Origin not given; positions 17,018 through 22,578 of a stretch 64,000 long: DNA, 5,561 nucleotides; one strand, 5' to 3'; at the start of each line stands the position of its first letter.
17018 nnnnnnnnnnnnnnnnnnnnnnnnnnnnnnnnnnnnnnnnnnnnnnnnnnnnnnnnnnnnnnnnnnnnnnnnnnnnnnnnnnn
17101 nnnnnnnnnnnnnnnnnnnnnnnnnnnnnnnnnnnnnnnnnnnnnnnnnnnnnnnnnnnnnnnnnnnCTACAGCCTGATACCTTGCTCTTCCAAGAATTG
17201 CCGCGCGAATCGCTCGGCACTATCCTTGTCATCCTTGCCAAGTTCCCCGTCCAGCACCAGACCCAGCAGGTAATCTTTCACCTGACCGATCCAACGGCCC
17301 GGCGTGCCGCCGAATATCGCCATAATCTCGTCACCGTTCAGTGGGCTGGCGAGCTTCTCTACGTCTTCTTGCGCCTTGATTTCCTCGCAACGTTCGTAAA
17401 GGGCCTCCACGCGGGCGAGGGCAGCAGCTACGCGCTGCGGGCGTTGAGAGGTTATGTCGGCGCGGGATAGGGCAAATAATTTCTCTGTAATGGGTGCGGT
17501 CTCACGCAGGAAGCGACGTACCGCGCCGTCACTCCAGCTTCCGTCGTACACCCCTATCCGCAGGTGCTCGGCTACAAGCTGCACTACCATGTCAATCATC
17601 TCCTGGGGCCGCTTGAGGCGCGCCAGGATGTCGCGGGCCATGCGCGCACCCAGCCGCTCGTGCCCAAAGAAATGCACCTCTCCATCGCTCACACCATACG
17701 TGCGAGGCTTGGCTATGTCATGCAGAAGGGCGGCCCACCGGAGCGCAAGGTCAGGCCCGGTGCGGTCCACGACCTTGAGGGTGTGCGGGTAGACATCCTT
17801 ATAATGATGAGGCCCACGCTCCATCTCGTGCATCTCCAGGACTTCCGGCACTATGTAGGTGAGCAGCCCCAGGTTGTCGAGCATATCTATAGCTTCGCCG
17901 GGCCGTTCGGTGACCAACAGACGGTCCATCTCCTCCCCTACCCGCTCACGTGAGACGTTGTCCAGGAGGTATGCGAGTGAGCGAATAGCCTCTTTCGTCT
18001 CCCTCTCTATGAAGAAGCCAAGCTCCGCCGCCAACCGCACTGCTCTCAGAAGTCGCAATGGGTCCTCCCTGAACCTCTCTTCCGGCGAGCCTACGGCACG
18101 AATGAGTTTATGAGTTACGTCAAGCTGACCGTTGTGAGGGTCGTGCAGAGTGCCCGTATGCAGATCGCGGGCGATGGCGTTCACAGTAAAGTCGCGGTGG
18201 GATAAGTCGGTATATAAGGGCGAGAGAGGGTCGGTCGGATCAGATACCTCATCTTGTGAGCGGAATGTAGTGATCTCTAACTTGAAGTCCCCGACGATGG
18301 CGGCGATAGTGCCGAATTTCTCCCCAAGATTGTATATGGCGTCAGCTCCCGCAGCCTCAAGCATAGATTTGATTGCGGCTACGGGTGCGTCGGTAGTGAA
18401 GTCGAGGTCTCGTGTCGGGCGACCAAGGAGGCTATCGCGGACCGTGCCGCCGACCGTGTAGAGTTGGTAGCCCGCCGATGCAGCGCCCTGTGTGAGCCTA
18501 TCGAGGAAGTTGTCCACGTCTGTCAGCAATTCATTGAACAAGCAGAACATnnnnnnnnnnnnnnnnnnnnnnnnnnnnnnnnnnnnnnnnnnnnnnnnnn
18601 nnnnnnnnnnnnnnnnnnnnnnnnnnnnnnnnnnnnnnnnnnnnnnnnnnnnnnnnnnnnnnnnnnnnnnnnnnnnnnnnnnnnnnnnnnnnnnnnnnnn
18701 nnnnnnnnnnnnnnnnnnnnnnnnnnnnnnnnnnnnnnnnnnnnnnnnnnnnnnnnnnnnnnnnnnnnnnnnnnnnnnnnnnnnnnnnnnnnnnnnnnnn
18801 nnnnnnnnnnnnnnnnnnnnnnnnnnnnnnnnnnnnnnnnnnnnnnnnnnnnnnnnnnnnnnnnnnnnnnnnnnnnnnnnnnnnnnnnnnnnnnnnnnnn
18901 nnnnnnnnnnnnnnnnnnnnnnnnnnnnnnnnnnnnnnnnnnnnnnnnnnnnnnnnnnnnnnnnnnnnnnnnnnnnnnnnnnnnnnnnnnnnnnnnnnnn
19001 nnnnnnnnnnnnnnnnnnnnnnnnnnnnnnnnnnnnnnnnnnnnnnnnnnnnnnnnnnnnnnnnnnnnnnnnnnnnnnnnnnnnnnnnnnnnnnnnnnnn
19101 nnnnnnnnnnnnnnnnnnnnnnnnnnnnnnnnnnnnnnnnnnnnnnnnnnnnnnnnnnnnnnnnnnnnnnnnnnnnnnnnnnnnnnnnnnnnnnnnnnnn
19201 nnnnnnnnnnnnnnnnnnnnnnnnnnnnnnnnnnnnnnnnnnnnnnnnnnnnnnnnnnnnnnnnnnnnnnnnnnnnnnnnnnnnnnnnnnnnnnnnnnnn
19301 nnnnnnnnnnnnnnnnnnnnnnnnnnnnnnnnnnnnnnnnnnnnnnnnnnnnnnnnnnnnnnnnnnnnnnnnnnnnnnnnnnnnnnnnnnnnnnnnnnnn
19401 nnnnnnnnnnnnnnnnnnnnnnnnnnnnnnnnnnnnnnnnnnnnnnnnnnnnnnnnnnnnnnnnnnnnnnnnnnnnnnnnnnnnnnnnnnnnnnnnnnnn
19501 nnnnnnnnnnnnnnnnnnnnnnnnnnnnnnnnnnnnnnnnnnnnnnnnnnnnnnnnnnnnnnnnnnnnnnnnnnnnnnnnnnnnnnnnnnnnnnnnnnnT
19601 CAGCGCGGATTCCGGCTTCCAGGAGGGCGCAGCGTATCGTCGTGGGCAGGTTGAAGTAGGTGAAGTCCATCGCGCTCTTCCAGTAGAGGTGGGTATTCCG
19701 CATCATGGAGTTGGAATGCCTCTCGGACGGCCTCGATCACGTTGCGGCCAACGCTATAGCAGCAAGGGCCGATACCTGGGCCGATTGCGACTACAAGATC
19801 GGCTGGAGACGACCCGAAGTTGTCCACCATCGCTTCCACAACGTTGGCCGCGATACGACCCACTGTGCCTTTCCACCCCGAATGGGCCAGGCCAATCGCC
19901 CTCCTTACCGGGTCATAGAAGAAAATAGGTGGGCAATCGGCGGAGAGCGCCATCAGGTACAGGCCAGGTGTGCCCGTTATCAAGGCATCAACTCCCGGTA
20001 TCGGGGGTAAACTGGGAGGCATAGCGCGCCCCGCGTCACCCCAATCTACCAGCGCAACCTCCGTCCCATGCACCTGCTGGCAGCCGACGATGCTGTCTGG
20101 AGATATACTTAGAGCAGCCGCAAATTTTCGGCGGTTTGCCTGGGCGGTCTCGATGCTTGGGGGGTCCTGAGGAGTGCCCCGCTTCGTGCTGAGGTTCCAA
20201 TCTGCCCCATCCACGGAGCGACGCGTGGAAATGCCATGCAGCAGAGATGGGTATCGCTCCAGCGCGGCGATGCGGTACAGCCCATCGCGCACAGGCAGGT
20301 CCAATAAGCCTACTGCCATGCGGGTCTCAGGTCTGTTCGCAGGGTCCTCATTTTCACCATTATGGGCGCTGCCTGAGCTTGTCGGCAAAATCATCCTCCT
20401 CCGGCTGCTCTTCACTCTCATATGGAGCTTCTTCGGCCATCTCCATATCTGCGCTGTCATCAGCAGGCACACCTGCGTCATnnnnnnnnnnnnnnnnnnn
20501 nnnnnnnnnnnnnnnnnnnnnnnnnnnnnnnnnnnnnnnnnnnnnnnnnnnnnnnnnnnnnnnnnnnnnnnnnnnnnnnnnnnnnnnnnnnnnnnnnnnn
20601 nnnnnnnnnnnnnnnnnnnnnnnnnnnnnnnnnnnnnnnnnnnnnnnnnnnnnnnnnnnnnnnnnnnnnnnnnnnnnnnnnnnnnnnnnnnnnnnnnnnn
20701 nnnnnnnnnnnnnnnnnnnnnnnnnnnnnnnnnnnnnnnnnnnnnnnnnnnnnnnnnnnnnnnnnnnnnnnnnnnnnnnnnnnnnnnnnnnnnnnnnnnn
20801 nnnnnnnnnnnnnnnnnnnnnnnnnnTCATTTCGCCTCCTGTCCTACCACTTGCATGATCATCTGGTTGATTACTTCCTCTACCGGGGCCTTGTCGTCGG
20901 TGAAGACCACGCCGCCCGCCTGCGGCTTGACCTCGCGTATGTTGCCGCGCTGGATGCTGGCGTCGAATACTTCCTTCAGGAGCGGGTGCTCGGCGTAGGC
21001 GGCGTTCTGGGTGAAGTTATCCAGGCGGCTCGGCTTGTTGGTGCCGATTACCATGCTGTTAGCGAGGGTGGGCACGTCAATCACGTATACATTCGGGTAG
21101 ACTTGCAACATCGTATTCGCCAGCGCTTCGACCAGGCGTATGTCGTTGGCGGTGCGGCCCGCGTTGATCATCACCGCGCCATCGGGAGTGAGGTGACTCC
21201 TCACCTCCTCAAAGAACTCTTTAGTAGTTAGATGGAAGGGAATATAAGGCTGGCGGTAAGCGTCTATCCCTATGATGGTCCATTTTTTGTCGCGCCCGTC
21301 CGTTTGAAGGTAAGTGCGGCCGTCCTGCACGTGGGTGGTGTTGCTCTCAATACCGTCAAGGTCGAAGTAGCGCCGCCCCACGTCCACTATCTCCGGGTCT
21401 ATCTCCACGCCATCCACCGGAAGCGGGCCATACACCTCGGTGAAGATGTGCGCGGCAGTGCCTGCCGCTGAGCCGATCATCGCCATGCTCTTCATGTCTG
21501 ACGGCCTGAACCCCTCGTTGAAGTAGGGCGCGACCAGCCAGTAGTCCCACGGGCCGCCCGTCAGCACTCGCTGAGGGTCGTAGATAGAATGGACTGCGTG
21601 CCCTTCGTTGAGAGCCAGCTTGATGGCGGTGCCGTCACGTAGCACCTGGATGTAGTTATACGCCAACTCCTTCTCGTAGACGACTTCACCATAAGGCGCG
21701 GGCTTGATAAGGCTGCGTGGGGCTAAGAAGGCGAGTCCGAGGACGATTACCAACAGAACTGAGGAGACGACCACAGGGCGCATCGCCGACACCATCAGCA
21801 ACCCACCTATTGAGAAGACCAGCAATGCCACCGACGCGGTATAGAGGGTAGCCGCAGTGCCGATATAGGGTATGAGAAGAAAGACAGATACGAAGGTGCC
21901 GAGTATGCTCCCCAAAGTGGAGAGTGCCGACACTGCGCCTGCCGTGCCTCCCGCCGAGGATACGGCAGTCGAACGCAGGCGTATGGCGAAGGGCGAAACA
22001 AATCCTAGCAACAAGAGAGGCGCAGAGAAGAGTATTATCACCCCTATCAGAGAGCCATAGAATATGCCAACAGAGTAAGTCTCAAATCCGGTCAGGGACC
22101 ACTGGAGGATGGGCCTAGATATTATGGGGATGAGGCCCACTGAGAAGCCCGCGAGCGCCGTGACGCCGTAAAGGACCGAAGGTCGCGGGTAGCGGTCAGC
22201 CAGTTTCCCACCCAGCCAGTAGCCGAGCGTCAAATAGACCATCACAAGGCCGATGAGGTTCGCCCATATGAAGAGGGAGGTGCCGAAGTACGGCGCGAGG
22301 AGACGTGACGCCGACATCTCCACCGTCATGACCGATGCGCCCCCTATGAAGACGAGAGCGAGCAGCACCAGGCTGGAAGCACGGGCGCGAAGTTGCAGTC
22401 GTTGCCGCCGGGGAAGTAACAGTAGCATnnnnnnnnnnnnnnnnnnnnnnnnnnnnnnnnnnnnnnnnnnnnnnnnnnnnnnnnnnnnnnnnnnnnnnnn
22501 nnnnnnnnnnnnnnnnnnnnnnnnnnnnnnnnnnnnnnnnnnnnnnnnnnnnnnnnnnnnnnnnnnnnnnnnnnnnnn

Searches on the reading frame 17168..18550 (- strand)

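Call 4: search_protein_families(library=pfam, proteins=[window:17168-18550:-], max_evalue=0.01)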
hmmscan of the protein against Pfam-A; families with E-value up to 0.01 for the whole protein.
window:17168-18550:- (460 aa): 4 families
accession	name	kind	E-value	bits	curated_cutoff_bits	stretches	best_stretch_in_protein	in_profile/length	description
PF01743.26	PolyA_pol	-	4.7e-27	95.3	23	1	30-151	1-126/126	Poly A polymerase head domain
PF12627.12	PolyA_pol_RNAbd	-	3.4e-18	65.6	22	1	178-237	1-60/64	Probable RNA and SrmB- binding site of polymerase A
PF01966.28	HD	-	6.3e-11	43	22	1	265-367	16-113/116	HD domain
PF13735.12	tRNA_NucTran2_2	-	0.0023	18.4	27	1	304-437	23-138/149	tRNA nucleotidyltransferase domain 2 putative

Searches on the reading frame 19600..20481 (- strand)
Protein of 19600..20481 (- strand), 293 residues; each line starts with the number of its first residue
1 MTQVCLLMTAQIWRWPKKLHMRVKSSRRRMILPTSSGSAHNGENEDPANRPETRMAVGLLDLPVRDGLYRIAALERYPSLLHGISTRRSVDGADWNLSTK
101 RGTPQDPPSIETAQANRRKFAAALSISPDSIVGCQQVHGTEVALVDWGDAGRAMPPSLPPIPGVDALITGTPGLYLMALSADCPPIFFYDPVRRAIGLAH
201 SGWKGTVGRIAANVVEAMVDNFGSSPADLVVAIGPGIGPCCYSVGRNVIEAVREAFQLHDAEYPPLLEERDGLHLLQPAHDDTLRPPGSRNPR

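Call 4: search_protein_families(library=pfam, proteins=[window:19600-20481:-], max_evalue=0.01)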
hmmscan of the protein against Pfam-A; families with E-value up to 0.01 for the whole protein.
window:19600-20481:- (293 aa): 1 family
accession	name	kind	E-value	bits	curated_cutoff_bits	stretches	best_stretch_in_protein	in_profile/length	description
PF02578.20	Cu-oxidase_4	-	3.6e-46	158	22.9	1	111-258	26-172/238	Multi-copper polyphenol oxidoreductase laccase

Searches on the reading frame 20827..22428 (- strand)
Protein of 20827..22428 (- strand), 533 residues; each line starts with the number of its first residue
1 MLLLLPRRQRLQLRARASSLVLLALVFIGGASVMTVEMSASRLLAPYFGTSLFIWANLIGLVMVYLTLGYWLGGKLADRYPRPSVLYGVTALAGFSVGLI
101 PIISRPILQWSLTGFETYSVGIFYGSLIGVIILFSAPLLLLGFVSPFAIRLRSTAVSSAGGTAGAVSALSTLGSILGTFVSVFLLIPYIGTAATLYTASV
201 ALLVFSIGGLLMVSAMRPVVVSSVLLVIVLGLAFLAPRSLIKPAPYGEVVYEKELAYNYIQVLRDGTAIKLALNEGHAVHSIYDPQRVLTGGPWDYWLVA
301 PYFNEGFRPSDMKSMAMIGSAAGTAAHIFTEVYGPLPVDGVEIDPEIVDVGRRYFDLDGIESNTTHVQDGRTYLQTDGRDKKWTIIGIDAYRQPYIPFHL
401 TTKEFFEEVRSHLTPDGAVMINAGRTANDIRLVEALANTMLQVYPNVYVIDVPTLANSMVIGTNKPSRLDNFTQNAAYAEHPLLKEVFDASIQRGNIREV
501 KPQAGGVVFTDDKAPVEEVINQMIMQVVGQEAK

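Call 4: search_protein_families(library=pfam, proteins=[window:20827-22428:-], max_evalue=0.01)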
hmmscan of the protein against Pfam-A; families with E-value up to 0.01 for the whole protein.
window:20827-22428:- (533 aa): 1 family
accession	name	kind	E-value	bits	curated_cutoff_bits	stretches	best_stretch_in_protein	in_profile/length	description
PF01564.23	Spermine_synth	-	1.1e-07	32.1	22.9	1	338-461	45-172/186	Spermine/spermidine synthase domain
